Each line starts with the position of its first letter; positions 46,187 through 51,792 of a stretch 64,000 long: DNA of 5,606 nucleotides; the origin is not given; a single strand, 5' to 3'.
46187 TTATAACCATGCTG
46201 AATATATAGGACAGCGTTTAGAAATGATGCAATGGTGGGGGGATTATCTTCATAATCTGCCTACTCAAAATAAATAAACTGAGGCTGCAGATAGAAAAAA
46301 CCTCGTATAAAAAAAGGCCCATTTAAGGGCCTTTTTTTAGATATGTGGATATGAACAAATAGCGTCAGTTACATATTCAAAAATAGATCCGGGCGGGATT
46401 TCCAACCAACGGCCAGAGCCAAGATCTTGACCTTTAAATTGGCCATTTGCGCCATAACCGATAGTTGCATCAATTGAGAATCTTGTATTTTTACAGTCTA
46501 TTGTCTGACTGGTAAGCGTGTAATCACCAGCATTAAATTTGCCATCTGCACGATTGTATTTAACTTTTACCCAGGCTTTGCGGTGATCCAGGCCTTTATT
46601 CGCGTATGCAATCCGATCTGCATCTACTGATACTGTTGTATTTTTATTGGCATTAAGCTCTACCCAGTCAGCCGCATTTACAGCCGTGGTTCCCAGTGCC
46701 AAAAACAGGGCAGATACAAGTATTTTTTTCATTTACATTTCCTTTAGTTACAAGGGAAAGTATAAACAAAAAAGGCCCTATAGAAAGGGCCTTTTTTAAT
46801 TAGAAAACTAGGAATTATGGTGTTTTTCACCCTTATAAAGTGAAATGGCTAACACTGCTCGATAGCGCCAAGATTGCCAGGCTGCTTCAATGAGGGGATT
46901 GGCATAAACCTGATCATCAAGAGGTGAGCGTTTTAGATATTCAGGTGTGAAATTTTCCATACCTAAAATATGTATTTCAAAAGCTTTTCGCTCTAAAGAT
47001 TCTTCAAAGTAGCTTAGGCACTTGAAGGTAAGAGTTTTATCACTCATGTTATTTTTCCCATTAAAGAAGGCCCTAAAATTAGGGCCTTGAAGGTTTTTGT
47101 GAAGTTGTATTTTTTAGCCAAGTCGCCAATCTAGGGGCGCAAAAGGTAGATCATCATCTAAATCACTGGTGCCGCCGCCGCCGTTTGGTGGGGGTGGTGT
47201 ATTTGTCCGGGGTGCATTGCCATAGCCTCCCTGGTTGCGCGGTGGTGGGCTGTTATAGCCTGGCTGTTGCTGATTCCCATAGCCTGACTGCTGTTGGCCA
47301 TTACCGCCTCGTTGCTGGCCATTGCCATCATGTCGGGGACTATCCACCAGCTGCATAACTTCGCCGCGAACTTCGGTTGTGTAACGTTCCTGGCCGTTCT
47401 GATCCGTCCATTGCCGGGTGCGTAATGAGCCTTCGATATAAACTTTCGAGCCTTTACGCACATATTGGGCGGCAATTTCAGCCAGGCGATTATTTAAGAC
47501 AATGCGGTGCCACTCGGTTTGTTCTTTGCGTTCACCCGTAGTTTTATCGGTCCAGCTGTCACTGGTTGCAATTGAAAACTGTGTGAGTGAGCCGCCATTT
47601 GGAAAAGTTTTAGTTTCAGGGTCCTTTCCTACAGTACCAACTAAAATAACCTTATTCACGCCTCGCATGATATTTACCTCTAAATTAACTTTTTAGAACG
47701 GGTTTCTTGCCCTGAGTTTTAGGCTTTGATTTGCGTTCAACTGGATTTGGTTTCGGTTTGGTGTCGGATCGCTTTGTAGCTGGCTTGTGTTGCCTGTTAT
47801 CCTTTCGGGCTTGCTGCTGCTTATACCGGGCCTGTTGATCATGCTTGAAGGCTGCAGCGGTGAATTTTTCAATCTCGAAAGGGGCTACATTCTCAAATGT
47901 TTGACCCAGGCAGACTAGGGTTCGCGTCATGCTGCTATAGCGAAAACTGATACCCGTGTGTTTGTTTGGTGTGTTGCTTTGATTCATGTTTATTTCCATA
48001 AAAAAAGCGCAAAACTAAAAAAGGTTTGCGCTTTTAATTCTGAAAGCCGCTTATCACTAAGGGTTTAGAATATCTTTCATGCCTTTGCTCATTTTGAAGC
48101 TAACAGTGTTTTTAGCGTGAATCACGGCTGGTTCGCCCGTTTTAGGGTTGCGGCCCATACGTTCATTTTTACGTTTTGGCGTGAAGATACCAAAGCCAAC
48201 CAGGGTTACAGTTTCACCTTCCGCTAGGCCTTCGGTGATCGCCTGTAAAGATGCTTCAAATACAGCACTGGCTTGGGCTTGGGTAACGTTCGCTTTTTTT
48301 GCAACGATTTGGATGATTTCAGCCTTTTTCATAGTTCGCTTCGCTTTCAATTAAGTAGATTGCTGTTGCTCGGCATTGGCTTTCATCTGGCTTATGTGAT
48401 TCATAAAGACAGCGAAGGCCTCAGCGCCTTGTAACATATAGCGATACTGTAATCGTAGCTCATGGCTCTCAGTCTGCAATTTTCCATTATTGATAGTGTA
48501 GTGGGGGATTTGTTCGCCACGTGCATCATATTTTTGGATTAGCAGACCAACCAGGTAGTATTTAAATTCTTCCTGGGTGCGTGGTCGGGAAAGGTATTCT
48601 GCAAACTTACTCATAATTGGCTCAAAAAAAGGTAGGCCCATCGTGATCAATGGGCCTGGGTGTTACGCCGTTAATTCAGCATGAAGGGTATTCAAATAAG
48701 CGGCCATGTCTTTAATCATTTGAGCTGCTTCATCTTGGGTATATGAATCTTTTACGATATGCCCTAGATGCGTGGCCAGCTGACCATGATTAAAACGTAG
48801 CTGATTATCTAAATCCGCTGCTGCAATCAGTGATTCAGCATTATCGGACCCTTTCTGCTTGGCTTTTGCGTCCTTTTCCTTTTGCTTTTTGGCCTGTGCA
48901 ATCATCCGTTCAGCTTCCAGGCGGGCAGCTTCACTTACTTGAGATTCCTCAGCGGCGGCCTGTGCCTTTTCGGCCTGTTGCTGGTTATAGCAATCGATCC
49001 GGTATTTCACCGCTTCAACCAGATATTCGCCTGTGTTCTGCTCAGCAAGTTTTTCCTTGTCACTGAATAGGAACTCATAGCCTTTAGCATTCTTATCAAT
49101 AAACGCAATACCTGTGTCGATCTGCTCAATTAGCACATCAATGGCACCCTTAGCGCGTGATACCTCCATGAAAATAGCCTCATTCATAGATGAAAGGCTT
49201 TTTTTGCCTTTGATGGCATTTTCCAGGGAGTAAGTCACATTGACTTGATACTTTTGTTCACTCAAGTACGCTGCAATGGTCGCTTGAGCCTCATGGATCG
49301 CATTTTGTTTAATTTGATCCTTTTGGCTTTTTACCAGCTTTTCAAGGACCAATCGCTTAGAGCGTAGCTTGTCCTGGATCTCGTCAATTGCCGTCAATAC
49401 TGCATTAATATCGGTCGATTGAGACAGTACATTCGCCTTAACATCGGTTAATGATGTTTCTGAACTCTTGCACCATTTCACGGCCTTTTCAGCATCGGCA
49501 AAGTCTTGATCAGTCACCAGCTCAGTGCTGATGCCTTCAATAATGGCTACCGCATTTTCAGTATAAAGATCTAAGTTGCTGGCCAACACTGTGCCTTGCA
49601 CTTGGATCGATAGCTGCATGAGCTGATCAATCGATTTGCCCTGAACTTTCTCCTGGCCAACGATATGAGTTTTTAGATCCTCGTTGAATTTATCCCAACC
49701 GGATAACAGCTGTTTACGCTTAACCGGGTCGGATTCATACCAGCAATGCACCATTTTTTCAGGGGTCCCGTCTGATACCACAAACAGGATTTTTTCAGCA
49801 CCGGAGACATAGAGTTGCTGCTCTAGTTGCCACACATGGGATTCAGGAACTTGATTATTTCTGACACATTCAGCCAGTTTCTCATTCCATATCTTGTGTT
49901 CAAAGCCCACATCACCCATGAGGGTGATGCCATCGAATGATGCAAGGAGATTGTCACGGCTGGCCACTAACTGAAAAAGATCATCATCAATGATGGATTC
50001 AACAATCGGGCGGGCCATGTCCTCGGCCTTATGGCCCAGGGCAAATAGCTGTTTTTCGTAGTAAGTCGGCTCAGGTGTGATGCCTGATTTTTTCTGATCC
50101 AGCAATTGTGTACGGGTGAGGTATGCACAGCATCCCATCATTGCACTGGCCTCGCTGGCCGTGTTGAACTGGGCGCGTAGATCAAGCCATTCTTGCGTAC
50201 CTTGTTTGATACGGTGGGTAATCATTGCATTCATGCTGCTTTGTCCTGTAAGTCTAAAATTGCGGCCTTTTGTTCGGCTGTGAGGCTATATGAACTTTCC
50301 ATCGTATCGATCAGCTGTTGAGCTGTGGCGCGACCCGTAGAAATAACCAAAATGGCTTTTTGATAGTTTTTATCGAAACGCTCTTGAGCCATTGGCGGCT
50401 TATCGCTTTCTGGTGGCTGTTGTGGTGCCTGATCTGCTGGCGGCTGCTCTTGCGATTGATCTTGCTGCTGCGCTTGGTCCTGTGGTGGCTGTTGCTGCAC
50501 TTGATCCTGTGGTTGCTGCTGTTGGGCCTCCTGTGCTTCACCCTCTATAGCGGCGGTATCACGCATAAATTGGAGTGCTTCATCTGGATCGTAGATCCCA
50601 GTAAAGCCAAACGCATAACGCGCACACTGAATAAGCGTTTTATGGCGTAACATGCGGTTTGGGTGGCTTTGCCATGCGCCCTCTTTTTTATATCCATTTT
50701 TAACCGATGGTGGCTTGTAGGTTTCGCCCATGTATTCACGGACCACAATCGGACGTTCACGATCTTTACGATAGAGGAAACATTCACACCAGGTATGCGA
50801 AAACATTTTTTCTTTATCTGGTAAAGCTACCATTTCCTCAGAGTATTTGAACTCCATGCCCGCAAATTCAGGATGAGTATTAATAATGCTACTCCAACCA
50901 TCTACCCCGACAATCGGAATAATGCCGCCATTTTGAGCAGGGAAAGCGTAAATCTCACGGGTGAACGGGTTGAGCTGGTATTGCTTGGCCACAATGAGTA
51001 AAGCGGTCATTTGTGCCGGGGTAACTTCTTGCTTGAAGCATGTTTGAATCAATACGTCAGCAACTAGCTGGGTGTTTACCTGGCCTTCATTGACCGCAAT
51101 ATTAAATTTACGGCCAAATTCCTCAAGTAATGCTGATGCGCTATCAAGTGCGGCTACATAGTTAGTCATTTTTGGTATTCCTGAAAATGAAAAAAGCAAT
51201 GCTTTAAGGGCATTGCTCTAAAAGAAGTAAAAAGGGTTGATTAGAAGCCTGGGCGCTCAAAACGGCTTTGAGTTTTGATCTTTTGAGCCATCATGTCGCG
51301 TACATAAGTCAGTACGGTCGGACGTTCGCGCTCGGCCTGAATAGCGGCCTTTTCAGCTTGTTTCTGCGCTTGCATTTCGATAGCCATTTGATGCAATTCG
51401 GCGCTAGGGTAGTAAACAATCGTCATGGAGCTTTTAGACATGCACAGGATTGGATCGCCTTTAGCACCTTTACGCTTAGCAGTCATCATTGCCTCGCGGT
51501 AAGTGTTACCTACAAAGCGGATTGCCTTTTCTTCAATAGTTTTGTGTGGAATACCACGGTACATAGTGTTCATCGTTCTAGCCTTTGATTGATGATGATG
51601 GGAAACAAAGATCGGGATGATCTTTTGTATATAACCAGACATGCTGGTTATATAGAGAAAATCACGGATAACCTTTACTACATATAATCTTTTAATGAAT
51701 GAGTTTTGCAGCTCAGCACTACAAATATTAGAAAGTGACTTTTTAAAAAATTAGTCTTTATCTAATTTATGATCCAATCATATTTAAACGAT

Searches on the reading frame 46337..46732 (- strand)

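Call 14: search_protein_families(library=phrogs, proteins=[window:46337-46732:-], max_evalue=0.001)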
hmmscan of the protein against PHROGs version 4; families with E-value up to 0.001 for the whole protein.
window:46337-46732:- (131 aa): 1 family
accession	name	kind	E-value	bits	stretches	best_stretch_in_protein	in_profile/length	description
phrog_32801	-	unknown function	0.00036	21.6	1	5-115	10-110/136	-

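Call 65: search_protein_families(library=pfam, proteins=[window:46337-46732:-], max_evalue=0.05)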
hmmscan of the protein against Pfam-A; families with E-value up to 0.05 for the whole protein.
window:46337-46732:- (131 aa): 1 family
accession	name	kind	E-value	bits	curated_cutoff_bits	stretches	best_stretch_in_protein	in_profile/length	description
PF16747.10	Adhesin_E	-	7.4e-09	36.3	23.7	1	23-127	1-109/109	Surface-adhesin protein E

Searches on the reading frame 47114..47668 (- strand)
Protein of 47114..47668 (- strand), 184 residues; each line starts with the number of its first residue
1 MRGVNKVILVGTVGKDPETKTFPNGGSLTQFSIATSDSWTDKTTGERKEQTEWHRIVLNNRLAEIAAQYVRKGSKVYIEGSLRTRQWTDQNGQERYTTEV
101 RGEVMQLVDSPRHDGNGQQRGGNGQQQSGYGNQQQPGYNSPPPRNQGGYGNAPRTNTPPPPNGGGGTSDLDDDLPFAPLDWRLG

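Call 14: search_protein_families(library=phrogs, proteins=[window:47114-47668:-], max_evalue=0.001)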
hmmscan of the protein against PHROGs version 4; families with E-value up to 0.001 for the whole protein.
window:47114-47668:- (184 aa): 2 families
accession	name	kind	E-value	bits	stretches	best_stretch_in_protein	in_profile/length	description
phrog_44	-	DNA, RNA and nucleotide metabolism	2e-52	179.6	1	1-179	84-231/271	single strand DNA binding protein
phrog_25370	-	unknown function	1.5e-06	28.8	1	4-51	2-48/48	-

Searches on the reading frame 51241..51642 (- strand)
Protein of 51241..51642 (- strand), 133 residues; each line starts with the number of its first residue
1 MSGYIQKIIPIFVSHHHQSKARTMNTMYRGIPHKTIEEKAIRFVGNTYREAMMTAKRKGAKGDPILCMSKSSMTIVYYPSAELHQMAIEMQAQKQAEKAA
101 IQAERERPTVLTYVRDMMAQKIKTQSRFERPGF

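Call 14: search_protein_families(library=phrogs, proteins=[window:51241-51642:-], max_evalue=0.001)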
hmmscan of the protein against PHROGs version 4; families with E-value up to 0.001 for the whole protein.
window:51241-51642:- (133 aa): 0 families

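Call 64: search_protein_families(library=phrogs, proteins=[window:51241-51642:-], max_evalue=0.001)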
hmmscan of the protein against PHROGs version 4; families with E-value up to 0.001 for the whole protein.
window:51241-51642:- (133 aa): 0 families

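Call 65: search_protein_families(library=pfam, proteins=[window:51241-51642:-], max_evalue=0.05)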
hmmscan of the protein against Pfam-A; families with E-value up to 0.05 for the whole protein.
window:51241-51642:- (133 aa): 0 families

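Call 66: find_encoding_contigs(protein=window:51241-51642:-, flank=2500, max_places=8)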
Protein window:51241-51642:- (133 aa): no gene with exactly this product is on record in the collection.
